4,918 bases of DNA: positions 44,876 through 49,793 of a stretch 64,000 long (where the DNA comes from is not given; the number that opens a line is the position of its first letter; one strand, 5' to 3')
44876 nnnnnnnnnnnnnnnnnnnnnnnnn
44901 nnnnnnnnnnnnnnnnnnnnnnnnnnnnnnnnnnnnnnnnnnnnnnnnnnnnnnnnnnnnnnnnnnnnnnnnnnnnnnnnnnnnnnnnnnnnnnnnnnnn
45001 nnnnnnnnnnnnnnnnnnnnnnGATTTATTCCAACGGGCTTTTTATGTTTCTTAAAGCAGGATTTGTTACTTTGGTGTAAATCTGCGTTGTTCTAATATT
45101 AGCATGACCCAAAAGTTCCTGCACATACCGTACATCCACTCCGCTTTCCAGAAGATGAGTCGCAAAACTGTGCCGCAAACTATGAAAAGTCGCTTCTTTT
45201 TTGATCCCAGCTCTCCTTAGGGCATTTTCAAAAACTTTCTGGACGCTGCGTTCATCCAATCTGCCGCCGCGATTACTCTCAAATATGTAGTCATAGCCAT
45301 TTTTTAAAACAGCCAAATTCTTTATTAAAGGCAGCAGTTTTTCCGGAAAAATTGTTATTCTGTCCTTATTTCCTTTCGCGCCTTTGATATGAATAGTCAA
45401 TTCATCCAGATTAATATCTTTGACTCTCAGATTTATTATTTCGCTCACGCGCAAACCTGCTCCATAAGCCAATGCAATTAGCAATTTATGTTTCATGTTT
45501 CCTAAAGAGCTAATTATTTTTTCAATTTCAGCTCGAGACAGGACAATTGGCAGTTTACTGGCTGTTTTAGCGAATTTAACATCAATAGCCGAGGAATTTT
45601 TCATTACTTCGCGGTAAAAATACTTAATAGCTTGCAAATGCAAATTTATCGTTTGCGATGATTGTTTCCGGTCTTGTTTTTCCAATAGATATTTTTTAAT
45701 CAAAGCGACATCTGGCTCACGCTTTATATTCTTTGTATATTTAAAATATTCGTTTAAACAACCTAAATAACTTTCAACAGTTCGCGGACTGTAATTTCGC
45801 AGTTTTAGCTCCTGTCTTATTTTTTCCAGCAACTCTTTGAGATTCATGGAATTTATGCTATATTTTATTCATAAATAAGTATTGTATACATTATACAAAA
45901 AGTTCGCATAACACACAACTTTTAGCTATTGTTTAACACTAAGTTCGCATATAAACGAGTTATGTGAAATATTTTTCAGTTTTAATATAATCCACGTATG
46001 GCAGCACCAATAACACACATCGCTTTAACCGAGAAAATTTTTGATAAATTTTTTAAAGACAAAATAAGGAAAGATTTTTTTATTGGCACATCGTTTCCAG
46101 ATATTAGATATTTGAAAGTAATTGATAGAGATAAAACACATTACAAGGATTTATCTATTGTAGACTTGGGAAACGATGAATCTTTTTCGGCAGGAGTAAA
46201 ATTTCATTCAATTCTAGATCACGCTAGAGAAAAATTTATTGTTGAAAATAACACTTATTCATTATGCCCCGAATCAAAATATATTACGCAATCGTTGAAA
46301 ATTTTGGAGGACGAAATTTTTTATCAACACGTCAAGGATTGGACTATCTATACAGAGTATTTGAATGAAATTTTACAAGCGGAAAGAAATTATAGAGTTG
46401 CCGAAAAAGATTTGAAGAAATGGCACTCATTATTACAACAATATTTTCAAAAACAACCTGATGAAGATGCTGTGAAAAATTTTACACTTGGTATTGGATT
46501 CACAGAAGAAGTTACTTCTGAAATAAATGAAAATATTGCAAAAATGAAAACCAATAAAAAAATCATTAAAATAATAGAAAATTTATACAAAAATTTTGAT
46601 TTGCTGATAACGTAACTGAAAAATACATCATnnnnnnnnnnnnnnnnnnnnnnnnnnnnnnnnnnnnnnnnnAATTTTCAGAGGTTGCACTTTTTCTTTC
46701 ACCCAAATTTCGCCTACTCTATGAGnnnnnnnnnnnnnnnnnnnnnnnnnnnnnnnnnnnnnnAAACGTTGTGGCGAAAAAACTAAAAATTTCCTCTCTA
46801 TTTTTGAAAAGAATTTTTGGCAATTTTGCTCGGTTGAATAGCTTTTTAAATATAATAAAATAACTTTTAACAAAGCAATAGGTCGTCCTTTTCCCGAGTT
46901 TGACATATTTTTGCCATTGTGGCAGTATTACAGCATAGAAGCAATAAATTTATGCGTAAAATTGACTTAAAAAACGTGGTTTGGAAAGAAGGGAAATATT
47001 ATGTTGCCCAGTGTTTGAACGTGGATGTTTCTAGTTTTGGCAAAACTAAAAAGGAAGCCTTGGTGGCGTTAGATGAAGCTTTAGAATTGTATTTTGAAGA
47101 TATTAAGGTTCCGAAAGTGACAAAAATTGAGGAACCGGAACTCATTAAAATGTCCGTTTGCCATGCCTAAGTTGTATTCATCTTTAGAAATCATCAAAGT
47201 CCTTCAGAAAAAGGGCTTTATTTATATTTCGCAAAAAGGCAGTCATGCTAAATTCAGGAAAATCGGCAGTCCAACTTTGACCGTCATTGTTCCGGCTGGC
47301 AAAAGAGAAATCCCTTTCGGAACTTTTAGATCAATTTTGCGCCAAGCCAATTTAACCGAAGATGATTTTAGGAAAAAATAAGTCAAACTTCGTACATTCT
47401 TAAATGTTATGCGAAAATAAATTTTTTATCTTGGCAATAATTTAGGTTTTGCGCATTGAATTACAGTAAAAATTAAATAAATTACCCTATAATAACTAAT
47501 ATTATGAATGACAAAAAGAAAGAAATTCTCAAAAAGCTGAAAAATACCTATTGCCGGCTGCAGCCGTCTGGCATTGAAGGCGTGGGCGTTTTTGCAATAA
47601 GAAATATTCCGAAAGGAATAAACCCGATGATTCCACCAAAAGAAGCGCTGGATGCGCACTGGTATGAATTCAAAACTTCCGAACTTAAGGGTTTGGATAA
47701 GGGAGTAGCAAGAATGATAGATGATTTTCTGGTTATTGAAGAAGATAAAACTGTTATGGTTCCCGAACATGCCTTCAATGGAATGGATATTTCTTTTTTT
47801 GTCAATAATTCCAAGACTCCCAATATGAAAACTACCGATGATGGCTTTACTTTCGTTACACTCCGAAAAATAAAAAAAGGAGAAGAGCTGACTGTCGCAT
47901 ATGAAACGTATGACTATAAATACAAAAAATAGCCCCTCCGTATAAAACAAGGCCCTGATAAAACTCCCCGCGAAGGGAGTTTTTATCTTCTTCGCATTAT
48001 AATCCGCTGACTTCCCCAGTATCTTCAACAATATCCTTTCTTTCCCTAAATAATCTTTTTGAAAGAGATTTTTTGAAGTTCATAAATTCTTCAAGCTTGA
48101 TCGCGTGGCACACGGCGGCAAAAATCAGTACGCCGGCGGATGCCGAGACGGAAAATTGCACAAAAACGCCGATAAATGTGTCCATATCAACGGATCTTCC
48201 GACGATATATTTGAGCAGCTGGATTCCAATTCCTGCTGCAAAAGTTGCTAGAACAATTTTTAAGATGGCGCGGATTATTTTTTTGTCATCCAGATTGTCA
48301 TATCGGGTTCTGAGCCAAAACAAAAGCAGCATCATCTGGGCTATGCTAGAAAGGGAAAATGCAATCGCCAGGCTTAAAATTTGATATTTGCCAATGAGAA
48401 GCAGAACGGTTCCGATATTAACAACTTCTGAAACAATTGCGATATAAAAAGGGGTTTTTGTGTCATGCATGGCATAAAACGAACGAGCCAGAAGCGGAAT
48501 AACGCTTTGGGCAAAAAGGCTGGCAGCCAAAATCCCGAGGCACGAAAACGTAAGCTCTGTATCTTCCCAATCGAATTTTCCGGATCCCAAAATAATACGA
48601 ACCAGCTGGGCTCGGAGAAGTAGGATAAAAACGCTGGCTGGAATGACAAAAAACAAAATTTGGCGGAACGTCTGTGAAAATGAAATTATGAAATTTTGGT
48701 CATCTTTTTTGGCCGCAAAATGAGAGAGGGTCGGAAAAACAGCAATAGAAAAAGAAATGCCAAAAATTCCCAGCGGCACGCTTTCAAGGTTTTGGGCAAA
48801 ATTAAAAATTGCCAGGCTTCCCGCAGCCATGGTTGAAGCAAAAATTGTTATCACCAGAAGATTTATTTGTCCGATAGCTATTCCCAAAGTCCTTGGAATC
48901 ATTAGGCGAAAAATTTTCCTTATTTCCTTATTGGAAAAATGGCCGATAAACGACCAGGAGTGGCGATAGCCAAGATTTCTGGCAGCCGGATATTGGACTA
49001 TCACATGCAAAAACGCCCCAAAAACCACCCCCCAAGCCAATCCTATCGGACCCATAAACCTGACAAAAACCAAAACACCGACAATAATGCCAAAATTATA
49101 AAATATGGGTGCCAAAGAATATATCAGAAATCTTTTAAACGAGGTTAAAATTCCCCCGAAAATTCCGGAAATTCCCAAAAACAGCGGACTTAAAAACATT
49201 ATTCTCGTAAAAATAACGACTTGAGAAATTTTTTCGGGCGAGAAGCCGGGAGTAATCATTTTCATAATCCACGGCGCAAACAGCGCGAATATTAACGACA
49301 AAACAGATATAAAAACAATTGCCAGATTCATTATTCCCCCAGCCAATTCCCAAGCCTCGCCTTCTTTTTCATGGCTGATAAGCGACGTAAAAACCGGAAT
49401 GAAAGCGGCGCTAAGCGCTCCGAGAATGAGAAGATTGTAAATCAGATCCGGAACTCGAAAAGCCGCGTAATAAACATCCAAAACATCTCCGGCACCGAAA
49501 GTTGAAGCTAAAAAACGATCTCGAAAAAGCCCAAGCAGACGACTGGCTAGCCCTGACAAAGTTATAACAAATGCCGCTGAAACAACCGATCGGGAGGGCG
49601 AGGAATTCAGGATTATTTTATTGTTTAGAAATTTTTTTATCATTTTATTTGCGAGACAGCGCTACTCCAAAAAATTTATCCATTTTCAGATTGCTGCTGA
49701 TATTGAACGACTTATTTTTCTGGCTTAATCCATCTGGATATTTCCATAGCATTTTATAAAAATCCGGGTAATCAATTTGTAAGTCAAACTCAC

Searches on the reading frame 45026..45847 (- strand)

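Call 69: search_protein_families(library=pfam, proteins=[window:45026-45847:-], max_evalue=0.00001)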
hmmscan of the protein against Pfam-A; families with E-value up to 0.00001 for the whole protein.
window:45026-45847:- (273 aa): 3 families
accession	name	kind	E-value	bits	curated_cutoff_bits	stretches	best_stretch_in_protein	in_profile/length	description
PF00589.27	Phage_integrase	-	5.2e-45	153.7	27.1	1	103-261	3-169/172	Phage integrase family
PF13495.12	Phage_int_SAM_4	-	1.3e-10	41.9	27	1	6-84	1-81/85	Phage integrase, N-terminal SAM-like domain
PF02899.23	Phage_int_SAM_1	-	1.1e-07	32.4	22.3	1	17-82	12-80/83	Phage integrase, N-terminal SAM-like domain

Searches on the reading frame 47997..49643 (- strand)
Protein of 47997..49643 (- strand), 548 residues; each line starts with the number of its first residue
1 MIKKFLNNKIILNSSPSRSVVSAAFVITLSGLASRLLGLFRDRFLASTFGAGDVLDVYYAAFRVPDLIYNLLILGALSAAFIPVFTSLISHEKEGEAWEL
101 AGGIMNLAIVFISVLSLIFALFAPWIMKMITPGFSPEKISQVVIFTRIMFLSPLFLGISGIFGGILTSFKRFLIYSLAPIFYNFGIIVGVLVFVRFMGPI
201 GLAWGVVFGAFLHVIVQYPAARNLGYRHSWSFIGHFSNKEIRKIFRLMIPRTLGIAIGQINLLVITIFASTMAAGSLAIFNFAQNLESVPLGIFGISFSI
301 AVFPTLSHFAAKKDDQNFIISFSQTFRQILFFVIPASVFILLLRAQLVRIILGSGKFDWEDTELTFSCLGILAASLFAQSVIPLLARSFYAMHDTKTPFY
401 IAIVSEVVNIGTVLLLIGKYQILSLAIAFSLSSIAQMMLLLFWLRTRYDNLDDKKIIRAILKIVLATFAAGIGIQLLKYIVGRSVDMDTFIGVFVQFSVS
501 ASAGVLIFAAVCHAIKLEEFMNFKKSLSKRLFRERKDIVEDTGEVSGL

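Call 69: search_protein_families(library=pfam, proteins=[window:47997-49643:-], max_evalue=0.00001)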
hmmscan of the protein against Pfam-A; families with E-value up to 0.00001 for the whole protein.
window:47997-49643:- (548 aa): 3 families
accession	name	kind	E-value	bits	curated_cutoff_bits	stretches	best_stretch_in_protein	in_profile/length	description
PF03023.19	MurJ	-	3.8e-93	313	27.4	1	45-480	1-436/451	Lipid II flippase MurJ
PF01943.22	Polysacc_synt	-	3.1e-11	43.7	28.2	1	107-308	79-272/274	Polysaccharide biosynthesis protein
PF01554.23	MatE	-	1.4e-08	35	24.9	1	262-411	13-157/161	MatE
